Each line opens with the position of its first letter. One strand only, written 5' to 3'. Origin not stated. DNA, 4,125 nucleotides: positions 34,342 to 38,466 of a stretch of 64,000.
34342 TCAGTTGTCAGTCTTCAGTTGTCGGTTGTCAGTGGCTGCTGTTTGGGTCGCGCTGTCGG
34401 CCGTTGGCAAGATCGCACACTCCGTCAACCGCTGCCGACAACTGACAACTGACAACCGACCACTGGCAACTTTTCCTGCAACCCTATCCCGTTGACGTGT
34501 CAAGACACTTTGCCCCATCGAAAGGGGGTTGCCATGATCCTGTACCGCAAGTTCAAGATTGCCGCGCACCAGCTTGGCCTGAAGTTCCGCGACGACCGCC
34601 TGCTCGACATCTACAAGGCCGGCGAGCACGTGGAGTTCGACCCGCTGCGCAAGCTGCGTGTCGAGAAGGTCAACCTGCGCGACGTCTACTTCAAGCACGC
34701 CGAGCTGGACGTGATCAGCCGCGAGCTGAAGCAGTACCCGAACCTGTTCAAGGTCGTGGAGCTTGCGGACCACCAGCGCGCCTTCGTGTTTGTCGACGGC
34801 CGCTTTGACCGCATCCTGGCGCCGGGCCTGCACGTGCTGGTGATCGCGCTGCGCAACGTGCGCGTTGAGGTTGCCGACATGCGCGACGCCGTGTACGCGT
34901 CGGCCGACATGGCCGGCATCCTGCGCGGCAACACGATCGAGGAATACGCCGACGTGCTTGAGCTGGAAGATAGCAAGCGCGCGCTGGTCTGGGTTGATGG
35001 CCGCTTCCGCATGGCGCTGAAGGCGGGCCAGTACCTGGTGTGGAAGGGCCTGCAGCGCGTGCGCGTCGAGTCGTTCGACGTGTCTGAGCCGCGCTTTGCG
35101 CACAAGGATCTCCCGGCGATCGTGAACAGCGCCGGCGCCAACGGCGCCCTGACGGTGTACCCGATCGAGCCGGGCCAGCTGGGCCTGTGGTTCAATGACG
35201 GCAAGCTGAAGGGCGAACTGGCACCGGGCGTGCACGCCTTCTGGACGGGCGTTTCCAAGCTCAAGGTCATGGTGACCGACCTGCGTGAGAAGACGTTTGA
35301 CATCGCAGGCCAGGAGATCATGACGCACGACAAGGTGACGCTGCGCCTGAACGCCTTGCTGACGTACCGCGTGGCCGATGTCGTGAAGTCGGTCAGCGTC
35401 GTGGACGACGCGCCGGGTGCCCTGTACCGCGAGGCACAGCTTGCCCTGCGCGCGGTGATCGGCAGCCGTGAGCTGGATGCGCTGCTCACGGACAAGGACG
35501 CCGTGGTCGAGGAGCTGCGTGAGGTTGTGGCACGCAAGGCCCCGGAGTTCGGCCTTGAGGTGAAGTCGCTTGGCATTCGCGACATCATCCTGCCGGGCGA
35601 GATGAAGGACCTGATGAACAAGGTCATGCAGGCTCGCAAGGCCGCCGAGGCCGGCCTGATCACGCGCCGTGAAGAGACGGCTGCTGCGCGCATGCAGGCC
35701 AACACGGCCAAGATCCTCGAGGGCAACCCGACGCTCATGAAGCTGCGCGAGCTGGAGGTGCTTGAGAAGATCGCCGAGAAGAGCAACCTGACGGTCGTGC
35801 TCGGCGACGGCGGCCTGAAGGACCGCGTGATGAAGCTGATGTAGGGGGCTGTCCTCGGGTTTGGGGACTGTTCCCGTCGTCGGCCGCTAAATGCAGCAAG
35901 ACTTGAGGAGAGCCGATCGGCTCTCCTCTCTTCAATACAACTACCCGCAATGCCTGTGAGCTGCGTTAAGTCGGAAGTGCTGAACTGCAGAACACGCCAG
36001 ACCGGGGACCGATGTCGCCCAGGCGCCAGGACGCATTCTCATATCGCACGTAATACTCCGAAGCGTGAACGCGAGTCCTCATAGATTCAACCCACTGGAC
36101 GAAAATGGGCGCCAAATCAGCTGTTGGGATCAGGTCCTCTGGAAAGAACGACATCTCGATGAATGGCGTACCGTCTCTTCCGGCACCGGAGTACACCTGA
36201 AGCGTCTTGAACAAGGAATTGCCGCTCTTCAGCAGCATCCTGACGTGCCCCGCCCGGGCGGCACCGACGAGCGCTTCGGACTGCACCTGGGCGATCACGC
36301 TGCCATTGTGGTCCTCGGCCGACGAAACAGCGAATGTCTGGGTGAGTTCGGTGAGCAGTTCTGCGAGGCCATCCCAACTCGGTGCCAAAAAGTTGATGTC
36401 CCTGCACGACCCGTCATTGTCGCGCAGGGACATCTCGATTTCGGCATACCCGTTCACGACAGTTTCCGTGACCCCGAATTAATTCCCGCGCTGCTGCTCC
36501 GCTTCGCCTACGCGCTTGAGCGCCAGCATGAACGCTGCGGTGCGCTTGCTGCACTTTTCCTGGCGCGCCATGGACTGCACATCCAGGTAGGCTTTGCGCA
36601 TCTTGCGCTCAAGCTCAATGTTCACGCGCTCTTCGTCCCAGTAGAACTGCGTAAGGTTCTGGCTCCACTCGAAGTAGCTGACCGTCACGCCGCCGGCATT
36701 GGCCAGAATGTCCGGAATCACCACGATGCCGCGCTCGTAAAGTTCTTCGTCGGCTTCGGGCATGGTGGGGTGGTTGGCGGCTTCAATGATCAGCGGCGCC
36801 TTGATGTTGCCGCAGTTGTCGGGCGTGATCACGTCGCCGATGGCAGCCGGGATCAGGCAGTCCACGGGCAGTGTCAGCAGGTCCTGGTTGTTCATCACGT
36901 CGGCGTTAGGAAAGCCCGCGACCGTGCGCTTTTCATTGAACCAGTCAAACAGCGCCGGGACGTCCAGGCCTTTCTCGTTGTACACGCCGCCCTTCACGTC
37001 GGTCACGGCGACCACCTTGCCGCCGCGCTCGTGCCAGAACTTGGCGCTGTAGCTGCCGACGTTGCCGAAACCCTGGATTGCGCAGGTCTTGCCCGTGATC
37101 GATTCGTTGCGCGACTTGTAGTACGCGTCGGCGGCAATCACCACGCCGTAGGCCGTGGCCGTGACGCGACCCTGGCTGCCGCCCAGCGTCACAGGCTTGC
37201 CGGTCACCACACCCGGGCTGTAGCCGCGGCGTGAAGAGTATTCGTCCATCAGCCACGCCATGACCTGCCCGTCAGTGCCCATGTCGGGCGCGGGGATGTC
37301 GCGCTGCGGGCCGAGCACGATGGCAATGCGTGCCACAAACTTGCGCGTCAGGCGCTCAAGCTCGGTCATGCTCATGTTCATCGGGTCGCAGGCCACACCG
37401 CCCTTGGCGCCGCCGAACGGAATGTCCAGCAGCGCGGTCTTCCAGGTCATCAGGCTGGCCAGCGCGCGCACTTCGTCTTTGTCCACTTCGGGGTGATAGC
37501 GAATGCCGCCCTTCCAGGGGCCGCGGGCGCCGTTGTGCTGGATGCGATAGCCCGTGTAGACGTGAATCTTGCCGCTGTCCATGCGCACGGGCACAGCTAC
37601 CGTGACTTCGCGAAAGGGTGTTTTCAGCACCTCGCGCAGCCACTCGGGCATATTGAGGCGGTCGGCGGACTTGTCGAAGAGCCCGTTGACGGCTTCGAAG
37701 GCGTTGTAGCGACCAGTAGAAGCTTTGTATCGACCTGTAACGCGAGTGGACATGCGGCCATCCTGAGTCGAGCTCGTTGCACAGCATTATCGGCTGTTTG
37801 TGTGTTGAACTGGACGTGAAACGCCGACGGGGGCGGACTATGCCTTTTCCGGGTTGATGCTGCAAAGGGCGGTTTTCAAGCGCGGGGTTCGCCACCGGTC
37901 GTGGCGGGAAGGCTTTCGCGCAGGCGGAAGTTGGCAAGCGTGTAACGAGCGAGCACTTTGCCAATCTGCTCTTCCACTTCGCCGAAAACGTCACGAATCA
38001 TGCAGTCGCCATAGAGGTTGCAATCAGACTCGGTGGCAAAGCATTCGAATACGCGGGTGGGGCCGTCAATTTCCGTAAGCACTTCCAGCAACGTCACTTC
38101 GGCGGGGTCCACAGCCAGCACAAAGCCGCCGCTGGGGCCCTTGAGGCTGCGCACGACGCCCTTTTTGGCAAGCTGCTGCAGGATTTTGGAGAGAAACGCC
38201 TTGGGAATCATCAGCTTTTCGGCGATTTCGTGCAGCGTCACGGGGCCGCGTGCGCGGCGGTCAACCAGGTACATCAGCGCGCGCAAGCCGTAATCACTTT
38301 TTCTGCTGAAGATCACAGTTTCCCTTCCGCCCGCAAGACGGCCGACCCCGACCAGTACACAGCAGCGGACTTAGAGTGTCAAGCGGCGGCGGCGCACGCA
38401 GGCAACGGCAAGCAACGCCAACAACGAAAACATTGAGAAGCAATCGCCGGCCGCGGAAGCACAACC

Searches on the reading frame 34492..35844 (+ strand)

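Call 3: search_protein_families(library=pfam, proteins=[window:34492-35844:+], max_evalue=0.01)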
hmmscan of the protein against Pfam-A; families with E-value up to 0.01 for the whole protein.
window:34492-35844:+ (450 aa): 2 families
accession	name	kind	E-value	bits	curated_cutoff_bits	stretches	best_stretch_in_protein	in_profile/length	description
PF01145.31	Band_7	-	1.1e-29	104.1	23.6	1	225-395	3-175/176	SPFH domain / Band 7 family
PF13421.11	Band_7_1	-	0.002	18.2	24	0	331-379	159-207/211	SPFH domain-Band 7 family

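Call 4: search_protein_families(library=ncbifam, proteins=[window:34492-35844:+], max_evalue=0.01)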
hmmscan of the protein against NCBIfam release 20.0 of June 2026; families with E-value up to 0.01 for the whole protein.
window:34492-35844:+ (450 aa): 3 families
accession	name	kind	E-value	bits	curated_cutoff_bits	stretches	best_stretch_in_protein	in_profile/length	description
TIGR01933.1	hflK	equivalog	3.5e-15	56.1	159.4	1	223-387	2-167/261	FtsH protease activity modulator HflK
NF008181.0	PRK10930.1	equivalog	9e-06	24.7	660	1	222-385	97-261/419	FtsH protease activity modulator HflK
TIGR01932.1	hflC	equivalog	0.0015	17.4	134.4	0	260-342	63-148/318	protease modulator HflC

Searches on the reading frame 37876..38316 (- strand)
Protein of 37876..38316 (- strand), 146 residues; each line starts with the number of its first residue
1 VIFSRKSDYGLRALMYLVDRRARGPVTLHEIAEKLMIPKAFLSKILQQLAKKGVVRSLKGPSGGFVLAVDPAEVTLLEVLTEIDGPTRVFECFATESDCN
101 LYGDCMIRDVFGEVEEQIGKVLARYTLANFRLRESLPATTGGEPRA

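Call 41: search_protein_families(library=pfam, proteins=[window:37876-38316:-], max_evalue=0.001)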
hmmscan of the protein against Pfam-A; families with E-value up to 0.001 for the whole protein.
window:37876-38316:- (146 aa): 5 families
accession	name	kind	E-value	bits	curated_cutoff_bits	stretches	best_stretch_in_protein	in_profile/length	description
PF02082.26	Rrf2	-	1.4e-36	126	30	1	4-129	2-128/132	Iron-dependent Transcriptional regulator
PF01978.25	TrmB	-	1.3e-06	28.6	25.6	1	8-61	8-58/68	Sugar-specific transcriptional regulator TrmB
PF12802.13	MarR_2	-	3.4e-06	27.6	27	1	12-56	9-51/61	MarR family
PF01047.28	MarR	-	4.8e-06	26.8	24.6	1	21-61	13-53/59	MarR family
PF09339.16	HTH_IclR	-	2.9e-05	24.2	22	1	21-57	14-50/52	IclR helix-turn-helix domain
